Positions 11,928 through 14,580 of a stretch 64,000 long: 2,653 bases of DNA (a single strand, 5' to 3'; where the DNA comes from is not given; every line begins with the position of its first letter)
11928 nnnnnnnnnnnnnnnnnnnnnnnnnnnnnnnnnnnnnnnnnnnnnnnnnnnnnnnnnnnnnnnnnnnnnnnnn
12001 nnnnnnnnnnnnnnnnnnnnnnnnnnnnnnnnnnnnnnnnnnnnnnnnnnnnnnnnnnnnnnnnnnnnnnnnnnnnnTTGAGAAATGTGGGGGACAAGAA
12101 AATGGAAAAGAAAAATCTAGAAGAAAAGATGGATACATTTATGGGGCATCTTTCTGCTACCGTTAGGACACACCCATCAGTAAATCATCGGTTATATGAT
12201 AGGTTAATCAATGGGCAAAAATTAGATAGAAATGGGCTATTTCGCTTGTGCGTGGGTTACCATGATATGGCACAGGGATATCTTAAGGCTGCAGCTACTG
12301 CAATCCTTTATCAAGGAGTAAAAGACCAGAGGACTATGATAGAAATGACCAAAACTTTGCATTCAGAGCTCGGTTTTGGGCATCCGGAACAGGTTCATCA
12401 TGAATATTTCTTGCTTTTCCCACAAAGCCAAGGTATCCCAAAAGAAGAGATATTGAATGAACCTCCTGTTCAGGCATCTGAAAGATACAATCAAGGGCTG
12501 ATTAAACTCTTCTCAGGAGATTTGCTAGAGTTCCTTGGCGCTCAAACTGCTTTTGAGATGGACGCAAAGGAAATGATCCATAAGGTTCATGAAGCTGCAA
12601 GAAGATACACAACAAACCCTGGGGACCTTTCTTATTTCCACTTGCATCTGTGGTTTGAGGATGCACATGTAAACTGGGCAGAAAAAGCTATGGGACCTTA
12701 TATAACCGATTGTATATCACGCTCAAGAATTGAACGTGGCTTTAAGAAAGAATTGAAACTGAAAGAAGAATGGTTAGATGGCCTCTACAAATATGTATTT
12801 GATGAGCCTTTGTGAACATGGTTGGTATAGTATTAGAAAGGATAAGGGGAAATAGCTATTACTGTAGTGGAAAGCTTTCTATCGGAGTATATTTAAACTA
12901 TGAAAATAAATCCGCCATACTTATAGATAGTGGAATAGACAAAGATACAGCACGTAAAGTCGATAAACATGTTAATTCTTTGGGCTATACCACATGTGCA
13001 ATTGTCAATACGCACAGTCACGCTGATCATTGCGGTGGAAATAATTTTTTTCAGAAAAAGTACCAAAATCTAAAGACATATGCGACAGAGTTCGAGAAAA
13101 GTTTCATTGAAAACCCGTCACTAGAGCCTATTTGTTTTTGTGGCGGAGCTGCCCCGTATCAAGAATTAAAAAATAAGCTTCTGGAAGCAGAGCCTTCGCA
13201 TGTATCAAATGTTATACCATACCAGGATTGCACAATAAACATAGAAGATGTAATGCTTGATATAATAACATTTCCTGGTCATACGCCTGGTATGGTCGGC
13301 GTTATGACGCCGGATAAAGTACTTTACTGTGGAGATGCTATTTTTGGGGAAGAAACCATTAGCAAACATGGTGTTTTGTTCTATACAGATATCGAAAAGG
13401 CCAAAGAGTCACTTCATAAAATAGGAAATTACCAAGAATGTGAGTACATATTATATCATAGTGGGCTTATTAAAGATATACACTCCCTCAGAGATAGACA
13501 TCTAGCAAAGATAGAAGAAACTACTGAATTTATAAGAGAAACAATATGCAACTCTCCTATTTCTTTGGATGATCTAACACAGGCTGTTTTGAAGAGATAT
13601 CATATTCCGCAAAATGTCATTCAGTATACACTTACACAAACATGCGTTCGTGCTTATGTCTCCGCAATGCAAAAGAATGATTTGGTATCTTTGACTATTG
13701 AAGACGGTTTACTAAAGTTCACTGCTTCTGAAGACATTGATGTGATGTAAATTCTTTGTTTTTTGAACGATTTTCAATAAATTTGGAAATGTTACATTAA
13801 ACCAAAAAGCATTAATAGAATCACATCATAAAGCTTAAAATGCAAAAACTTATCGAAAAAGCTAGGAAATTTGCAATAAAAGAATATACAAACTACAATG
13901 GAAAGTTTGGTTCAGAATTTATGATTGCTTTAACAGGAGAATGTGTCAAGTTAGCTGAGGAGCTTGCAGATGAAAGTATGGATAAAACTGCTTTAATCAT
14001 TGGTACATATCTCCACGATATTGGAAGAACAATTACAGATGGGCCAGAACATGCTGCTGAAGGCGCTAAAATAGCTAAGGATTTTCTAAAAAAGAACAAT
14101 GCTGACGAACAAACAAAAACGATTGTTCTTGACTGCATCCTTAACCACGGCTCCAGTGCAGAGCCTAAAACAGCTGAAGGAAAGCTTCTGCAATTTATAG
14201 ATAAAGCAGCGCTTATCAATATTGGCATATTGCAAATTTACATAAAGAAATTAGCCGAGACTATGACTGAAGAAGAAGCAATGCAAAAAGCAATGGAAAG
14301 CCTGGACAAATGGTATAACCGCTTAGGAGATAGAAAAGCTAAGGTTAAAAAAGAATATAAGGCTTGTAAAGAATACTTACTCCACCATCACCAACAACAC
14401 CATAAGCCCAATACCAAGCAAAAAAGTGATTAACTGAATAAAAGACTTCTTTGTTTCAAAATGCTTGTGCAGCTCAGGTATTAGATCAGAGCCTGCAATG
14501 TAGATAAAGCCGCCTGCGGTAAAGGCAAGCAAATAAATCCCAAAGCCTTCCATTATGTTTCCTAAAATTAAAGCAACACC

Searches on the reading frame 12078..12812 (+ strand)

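Call 39: search_protein_families(library=pfam, proteins=[window:12078-12812:+], max_evalue=0.00001)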
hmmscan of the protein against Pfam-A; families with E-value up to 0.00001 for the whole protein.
window:12078-12812:+ (245 aa): 1 family
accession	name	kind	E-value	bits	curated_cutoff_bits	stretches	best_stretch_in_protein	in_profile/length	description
PF14518.11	Haem_oxygenas_2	-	3.7e-13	50.1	28.9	1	80-224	24-171/177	Iron-containing redox enzyme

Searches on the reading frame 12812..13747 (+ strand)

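Call 39: search_protein_families(library=pfam, proteins=[window:12812-13747:+], max_evalue=0.00001)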
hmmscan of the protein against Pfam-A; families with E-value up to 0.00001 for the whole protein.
window:12812-13747:+ (312 aa): 1 family
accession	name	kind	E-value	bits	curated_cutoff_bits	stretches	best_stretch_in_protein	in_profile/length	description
PF00753.33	Lactamase_B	-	6e-15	56.1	22.7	1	31-205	13-185/196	Metallo-beta-lactamase superfamily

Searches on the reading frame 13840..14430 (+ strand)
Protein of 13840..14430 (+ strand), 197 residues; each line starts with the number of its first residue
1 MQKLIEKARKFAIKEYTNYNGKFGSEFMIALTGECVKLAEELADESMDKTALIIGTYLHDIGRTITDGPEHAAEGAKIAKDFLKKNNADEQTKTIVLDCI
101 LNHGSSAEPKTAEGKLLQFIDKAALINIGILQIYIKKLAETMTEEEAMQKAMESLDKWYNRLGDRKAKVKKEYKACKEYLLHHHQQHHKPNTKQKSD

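Call 39: search_protein_families(library=pfam, proteins=[window:13840-14430:+], max_evalue=0.00001)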
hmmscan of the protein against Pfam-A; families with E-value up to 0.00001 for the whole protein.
window:13840-14430:+ (197 aa): 1 family
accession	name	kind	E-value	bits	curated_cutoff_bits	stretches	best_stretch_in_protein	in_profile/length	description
PF01966.28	HD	-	4e-09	37.2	22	1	35-122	8-112/116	HD domain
